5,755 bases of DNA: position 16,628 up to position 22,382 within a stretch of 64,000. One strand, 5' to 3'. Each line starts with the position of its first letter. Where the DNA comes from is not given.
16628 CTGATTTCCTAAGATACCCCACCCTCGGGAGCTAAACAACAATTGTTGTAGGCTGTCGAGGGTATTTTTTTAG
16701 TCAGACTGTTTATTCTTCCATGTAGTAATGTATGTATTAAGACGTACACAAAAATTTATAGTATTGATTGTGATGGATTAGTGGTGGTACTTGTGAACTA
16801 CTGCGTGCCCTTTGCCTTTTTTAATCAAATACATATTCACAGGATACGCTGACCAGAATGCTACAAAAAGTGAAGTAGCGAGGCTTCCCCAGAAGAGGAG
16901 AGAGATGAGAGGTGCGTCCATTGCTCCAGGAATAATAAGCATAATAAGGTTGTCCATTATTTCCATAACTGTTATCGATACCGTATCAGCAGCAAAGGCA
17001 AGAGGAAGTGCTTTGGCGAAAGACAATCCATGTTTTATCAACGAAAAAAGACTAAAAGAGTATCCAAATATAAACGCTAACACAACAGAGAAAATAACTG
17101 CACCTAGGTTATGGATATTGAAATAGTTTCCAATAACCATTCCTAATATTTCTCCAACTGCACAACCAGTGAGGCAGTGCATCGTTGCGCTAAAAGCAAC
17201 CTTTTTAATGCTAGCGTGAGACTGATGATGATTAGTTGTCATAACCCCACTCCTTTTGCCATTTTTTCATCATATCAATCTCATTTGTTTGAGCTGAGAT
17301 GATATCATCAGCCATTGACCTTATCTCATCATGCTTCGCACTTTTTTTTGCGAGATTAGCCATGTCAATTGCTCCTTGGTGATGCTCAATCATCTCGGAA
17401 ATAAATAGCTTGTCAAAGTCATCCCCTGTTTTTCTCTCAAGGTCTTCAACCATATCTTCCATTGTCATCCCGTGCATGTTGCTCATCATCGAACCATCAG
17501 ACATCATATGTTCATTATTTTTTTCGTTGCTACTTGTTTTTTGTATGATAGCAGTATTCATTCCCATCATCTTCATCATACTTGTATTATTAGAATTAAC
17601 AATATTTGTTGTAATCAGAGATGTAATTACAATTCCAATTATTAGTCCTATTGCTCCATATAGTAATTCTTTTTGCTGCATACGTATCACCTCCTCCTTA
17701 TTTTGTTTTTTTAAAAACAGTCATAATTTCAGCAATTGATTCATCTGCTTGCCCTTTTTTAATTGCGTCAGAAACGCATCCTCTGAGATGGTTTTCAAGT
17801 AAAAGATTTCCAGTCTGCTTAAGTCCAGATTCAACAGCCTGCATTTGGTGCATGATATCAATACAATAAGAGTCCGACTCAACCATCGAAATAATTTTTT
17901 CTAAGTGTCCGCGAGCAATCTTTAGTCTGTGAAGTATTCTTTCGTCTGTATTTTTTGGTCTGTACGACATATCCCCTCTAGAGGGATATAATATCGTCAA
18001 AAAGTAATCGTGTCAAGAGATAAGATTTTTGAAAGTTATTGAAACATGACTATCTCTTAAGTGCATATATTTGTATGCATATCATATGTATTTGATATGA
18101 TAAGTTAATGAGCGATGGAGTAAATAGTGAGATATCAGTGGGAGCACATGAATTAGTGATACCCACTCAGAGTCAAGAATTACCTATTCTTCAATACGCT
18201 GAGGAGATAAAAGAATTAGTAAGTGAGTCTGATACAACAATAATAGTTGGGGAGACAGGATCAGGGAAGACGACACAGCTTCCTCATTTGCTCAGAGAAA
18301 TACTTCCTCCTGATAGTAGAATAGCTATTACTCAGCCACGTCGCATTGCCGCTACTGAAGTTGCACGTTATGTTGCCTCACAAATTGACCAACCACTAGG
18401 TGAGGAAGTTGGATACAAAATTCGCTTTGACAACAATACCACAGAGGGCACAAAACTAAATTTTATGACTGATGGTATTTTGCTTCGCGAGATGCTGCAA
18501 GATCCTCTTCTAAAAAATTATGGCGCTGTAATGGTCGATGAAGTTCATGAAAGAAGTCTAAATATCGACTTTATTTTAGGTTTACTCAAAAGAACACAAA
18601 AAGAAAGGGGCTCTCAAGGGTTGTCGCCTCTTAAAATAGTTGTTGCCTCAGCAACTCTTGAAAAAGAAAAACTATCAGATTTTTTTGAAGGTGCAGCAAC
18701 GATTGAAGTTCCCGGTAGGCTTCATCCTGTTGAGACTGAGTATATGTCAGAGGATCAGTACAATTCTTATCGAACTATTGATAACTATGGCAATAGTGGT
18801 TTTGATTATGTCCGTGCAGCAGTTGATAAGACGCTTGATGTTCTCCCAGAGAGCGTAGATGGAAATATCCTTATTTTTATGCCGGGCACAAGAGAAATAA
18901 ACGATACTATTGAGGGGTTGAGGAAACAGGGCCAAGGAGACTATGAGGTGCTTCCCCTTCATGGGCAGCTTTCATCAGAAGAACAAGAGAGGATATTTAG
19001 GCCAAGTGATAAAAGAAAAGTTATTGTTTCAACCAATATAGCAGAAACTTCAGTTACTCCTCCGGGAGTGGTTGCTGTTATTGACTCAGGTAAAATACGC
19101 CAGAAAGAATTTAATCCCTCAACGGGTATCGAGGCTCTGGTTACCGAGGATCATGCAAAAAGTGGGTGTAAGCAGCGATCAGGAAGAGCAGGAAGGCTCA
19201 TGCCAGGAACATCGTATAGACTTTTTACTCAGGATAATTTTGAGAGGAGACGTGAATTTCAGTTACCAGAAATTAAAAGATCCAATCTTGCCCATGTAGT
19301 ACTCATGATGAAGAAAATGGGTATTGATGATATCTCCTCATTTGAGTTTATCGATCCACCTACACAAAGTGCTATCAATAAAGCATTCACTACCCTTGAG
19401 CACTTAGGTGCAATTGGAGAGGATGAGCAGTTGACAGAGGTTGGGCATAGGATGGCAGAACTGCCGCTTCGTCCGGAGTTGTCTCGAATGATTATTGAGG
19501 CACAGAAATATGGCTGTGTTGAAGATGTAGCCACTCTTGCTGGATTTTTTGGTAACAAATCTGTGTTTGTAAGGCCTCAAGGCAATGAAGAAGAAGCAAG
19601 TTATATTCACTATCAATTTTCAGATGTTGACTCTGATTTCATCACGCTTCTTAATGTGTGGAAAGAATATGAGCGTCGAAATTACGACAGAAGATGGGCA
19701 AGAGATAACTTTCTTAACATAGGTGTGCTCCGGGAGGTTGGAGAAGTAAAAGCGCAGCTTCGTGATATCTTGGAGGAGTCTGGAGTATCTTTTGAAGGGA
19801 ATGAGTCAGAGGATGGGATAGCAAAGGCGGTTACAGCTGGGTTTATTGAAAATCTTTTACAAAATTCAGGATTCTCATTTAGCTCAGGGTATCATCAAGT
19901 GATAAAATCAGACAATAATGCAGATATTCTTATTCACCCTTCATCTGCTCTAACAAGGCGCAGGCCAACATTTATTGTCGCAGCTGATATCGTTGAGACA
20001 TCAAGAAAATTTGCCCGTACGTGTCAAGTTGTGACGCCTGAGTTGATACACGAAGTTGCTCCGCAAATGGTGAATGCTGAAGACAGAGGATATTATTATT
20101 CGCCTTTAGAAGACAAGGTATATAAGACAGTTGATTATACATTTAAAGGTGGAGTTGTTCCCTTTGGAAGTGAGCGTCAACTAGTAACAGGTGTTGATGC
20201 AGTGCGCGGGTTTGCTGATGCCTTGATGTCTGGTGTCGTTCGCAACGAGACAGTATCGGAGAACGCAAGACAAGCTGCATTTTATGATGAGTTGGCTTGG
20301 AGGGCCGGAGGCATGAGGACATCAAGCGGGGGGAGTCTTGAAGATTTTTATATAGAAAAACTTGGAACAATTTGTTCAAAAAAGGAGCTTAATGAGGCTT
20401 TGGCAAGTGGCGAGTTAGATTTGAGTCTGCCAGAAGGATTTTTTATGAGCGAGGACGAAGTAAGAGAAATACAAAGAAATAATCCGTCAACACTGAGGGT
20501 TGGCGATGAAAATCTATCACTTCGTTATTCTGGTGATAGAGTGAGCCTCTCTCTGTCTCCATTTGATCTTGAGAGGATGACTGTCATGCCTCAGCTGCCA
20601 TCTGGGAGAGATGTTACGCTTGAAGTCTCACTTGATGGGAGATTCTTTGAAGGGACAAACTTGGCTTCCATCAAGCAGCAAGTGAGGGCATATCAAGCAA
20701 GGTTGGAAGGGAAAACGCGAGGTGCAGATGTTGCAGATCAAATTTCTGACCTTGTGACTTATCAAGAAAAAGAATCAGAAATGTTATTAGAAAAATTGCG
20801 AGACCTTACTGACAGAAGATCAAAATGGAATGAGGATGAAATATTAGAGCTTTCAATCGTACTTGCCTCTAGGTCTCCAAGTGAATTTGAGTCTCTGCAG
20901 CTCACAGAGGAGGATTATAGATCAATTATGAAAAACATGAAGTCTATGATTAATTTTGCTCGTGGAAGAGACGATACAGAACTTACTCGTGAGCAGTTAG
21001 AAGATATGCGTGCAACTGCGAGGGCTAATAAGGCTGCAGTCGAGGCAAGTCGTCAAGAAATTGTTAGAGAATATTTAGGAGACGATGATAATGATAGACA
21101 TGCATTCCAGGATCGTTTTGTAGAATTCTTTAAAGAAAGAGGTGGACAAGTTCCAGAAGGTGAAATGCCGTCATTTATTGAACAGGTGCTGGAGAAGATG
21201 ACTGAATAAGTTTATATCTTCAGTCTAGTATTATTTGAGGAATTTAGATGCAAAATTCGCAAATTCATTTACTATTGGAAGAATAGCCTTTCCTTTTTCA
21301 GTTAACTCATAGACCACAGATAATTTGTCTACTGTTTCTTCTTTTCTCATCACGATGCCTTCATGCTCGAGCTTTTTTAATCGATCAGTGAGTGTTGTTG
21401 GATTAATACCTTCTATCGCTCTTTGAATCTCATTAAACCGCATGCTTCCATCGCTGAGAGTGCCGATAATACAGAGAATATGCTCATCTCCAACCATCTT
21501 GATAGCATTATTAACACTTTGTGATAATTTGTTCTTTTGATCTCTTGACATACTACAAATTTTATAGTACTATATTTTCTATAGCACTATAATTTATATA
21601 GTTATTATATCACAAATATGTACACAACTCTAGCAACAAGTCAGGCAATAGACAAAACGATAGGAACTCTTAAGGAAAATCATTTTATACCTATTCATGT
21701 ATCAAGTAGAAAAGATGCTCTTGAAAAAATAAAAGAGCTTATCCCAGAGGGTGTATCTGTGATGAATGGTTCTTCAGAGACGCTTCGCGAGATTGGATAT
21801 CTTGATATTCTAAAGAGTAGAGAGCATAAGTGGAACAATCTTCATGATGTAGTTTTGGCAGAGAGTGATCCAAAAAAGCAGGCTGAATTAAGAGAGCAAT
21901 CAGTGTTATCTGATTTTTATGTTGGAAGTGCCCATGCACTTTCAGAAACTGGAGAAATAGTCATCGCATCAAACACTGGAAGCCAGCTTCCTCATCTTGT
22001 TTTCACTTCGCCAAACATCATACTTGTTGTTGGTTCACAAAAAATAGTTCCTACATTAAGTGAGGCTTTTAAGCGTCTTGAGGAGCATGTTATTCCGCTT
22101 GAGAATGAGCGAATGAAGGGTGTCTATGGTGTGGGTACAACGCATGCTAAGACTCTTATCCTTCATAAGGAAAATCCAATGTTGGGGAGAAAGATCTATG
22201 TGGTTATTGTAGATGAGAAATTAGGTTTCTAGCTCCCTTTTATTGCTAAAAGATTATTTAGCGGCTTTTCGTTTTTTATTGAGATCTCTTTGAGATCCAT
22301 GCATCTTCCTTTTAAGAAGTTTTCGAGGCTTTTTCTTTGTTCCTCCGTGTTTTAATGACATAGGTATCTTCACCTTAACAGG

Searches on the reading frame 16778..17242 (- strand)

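Call 76: search_protein_families(library=pfam, proteins=[window:16778-17242:-], max_evalue=0.001)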
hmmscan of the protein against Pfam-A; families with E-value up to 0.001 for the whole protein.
window:16778-17242:- (154 aa): 1 family
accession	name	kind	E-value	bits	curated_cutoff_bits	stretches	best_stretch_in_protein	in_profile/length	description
PF14342.11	DUF4396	-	7.9e-40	136.9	27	1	15-145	4-141/141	Domain of unknown function (DUF4396)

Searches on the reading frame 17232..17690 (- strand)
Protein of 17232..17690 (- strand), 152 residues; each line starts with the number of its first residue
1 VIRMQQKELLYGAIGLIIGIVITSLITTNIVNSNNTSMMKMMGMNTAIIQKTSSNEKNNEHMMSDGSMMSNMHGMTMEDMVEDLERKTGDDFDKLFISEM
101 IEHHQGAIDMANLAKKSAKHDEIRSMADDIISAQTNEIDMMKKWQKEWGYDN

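Call 76: search_protein_families(library=pfam, proteins=[window:17232-17690:-], max_evalue=0.001)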
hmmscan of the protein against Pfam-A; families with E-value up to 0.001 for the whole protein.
window:17232-17690:- (152 aa): 2 families
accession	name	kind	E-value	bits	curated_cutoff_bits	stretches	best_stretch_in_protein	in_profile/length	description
PF03713.19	DUF305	-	4e-24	85.9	27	1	27-144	35-150/151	Domain of unknown function (DUF305)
PF13628.12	DUF4142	-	5e-09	37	27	1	51-140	44-134/138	Domain of unknown function (DUF4142)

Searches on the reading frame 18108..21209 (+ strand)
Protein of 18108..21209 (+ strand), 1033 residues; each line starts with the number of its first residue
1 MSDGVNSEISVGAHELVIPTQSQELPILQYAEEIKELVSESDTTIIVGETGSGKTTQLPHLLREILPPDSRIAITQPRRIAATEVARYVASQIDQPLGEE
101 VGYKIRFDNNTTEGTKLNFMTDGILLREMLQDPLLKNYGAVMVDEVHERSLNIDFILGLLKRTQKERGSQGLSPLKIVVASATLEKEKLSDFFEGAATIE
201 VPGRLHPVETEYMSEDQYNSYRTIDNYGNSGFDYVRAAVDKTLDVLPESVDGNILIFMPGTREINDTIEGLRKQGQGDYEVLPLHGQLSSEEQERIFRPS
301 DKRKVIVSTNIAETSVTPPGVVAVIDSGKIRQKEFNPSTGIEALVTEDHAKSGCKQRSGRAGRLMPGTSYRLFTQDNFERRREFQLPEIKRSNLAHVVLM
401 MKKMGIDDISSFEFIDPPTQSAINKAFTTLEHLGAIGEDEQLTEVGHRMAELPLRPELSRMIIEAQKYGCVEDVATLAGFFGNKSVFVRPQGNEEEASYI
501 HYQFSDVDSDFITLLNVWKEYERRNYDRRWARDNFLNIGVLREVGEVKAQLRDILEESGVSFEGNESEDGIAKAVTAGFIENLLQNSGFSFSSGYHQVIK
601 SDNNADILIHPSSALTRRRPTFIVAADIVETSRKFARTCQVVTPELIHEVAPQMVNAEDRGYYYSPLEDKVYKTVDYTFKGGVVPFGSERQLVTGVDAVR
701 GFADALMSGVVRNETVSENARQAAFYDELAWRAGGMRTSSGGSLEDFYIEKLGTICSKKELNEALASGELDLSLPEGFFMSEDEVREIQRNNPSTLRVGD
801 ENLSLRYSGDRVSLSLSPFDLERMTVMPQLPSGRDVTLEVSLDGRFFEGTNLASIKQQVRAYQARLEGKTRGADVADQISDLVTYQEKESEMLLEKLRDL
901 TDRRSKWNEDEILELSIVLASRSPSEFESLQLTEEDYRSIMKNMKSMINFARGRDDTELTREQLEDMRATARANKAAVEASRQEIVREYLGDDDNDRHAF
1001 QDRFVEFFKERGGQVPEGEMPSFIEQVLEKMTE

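Call 76: search_protein_families(library=pfam, proteins=[window:18108-21209:+], max_evalue=0.001)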
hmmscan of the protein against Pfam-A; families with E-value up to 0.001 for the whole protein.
window:18108-21209:+ (1033 aa): 6 families
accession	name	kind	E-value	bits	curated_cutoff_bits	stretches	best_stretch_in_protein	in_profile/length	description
PF00271.37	Helicase_C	-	2.5e-13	50.7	23.5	1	243-364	7-109/110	Helicase conserved C-terminal domain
PF07717.22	OB_NTP_bind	-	9.6e-12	45.4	29.5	1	571-653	1-82/83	Oligonucleotide/oligosaccharide-binding (OB)-fold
PF04408.29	HA2_N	-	3.3e-08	33.8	21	1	428-454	3-29/29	Helicase associated domain (HA2), winged-helix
PF00270.35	DEAD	-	5.7e-08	33.1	26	1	34-189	8-164/167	DEAD/DEAH box helicase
PF21010.2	HA2_C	-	6e-07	30.3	21.3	1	456-514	2-77/77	Helicase associated domain (HA2), ratchet-like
PF13401.12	AAA_22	-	9.6e-06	26.4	27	1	44-157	8-101/130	AAA domain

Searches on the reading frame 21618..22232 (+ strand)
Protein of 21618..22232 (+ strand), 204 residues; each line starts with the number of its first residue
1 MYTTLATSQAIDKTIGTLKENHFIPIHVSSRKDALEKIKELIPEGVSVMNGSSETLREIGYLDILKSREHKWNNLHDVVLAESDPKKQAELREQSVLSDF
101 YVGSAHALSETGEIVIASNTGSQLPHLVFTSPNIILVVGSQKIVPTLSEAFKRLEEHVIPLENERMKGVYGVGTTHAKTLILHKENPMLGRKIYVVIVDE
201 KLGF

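Call 76: search_protein_families(library=pfam, proteins=[window:21618-22232:+], max_evalue=0.001)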
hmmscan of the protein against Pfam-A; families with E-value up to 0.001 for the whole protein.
window:21618-22232:+ (204 aa): 1 family
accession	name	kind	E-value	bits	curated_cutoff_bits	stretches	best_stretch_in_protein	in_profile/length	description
PF02589.21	LUD_dom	-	2.9e-30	105.8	22.6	1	11-166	1-151/189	LUD domain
